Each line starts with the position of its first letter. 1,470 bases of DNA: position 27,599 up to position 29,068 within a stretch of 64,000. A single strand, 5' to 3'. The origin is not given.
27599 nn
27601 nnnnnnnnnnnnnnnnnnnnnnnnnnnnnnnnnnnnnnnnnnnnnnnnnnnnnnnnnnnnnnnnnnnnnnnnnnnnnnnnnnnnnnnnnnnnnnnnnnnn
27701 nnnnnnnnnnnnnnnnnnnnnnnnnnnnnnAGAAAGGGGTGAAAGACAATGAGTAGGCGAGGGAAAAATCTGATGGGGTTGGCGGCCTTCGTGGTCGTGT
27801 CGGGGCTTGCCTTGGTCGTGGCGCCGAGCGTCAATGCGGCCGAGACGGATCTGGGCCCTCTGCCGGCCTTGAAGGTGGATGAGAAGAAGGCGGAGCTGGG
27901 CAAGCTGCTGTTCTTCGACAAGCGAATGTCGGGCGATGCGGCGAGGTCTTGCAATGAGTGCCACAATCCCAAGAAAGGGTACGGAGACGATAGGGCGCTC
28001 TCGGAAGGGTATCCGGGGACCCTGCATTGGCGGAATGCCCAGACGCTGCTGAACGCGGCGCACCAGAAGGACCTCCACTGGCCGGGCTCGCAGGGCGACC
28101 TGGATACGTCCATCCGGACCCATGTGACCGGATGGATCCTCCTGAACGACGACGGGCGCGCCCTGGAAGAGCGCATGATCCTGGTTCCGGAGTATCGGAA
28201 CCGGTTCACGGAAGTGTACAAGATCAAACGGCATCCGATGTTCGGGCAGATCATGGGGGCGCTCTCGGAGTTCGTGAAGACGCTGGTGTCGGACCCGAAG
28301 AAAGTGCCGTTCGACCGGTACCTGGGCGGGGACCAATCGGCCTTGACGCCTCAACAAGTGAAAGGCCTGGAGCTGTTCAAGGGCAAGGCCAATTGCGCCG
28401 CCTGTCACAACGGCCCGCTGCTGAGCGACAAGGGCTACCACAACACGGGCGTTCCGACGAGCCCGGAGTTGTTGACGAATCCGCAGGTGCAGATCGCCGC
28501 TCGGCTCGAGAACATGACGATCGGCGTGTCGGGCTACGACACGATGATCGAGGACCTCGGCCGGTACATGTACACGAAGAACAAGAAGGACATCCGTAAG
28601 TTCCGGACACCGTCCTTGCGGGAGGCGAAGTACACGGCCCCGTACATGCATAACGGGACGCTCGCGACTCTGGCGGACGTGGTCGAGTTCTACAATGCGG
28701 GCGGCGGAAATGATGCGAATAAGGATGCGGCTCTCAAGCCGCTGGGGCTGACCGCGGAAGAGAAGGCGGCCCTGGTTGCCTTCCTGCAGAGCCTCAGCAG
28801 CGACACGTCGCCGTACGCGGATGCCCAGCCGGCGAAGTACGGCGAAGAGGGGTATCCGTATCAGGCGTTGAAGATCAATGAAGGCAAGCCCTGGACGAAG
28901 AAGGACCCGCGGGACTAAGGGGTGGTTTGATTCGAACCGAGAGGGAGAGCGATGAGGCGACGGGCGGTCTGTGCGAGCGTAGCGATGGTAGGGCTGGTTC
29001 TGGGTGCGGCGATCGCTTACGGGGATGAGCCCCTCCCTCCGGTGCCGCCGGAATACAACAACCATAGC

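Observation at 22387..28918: Aio/Idr-family Rieske-molybdoenzyme bracketed by two di-haem peroxidases and a cupredoxin-like protein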

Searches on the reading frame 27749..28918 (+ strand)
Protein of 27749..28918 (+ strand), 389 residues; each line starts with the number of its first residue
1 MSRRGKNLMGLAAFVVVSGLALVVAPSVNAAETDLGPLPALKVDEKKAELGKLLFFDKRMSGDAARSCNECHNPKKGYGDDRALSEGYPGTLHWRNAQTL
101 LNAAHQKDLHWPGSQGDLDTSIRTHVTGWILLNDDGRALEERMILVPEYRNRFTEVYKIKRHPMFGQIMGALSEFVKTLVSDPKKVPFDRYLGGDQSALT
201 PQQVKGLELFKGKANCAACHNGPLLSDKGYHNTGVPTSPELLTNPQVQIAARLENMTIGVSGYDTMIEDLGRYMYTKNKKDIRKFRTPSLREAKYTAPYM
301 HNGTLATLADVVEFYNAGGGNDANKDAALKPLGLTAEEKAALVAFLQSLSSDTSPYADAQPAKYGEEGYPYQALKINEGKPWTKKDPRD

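Call 3: search_protein_families(library=pfam, proteins=[window:27749-28918:+])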
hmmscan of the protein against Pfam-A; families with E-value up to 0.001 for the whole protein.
window:27749-28918:+ (389 aa): 4 families
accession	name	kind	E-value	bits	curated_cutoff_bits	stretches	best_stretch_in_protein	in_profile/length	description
PF03150.19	CCP_MauG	-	2e-35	123.1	25.6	1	46-196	2-148/149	Di-haem cytochrome c peroxidase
PF00034.26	Cytochrom_C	-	7.4e-06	27.6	21.3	0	205-349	3-89/90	Cytochrome c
PF21419.2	RoxA-like_Cyt-c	-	6.1e-05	22.9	26.7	0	296-312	13-29/39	RoxA-like, cytochrome c-like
PF13442.11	Cytochrome_CBB3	-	0.00078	20.2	27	0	208-229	8-24/68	Cytochrome C oxidase, cbb3-type, subunit III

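Call 4: search_protein_families(library=ncbifam, proteins=[window:27749-28918:+])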
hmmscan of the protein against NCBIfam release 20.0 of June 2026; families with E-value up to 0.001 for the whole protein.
window:27749-28918:+ (389 aa): 4 families
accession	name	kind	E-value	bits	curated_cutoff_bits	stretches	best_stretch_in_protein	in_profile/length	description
TIGR04039.1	MXAN_0977_Heme2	hypoth_equivalog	6.9e-54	183.1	362.85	1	45-352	9-324/336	MbnH family di-heme enzyme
TIGR03791.1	TTQ_mauG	equivalog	6.8e-48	163.4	443.85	2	46-238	4-194/291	tryptophan tryptophylquinone biosynthesis enzyme MauG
TIGR03981.2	SAM_quin_mod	hypoth_equivalog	1.7e-40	139.1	340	3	145-237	209-301/411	His-Xaa-Ser system-associated MauG-like protein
NF040606.1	CytoC_perox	subfamily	9.3e-05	21.8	150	0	283-311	424-452/524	di-heme-cytochrome C peroxidase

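Call 27: search_solved_structures(query=window:27749-28918:+, show_alignments=3, max_evalue=1e-10)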
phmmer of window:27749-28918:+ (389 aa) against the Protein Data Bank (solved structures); distinct sequences matched with E-value up to 1e-10: 28.
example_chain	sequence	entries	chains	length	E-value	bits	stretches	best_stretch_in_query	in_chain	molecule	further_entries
3hq6_A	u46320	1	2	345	5.2e-34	121.1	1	45-317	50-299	Cytochrome c551 peroxidase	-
1iqc_A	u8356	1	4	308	5.6e-34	121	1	37-236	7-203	di-heme peroxidase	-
3hq9_A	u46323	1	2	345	7.2e-34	120.6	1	45-317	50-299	Cytochrome c551 peroxidase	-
1eb7_A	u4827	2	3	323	1.3e-33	119.8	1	41-242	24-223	CYTOCHROME C551 PEROXIDASE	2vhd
3hq7_A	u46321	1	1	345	4.8e-33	117.9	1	45-239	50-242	Cytochrome c551 peroxidase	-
3hq8_A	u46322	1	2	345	4.9e-33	117.9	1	45-317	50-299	Cytochrome c551 peroxidase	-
4aal_A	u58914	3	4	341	5.9e-32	114.3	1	45-317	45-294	CYTOCHROME C551 PEROXIDASE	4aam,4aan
2c1u_A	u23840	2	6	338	1.3e-31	113.2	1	42-239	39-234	DI-HAEM CYTOCHROME C PEROXIDASE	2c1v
6e1c_A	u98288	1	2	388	1.6e-31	113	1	9-353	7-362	Di-heme enzyme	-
1nml_A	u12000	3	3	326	2.1e-31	112.5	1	43-240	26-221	di-haem cytochrome c peroxidase | Cytochrome c peroxidase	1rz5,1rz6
4aao_A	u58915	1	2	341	2.3e-31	112.4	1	45-317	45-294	CYTOCHROME C551 PEROXIDASE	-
9qdt_A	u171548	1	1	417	1.8e-29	106.2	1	35-235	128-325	Probable cytochrome c peroxidase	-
6qkn_A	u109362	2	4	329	4.2e-28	101.6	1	44-239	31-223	Cytochrome-c peroxidase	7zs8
6fu3_A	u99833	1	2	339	4.7e-28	101.5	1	44-315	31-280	Protein CcpR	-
3o5c_A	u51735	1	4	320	5.6e-28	101.2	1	39-234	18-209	Cytochrome c551 peroxidase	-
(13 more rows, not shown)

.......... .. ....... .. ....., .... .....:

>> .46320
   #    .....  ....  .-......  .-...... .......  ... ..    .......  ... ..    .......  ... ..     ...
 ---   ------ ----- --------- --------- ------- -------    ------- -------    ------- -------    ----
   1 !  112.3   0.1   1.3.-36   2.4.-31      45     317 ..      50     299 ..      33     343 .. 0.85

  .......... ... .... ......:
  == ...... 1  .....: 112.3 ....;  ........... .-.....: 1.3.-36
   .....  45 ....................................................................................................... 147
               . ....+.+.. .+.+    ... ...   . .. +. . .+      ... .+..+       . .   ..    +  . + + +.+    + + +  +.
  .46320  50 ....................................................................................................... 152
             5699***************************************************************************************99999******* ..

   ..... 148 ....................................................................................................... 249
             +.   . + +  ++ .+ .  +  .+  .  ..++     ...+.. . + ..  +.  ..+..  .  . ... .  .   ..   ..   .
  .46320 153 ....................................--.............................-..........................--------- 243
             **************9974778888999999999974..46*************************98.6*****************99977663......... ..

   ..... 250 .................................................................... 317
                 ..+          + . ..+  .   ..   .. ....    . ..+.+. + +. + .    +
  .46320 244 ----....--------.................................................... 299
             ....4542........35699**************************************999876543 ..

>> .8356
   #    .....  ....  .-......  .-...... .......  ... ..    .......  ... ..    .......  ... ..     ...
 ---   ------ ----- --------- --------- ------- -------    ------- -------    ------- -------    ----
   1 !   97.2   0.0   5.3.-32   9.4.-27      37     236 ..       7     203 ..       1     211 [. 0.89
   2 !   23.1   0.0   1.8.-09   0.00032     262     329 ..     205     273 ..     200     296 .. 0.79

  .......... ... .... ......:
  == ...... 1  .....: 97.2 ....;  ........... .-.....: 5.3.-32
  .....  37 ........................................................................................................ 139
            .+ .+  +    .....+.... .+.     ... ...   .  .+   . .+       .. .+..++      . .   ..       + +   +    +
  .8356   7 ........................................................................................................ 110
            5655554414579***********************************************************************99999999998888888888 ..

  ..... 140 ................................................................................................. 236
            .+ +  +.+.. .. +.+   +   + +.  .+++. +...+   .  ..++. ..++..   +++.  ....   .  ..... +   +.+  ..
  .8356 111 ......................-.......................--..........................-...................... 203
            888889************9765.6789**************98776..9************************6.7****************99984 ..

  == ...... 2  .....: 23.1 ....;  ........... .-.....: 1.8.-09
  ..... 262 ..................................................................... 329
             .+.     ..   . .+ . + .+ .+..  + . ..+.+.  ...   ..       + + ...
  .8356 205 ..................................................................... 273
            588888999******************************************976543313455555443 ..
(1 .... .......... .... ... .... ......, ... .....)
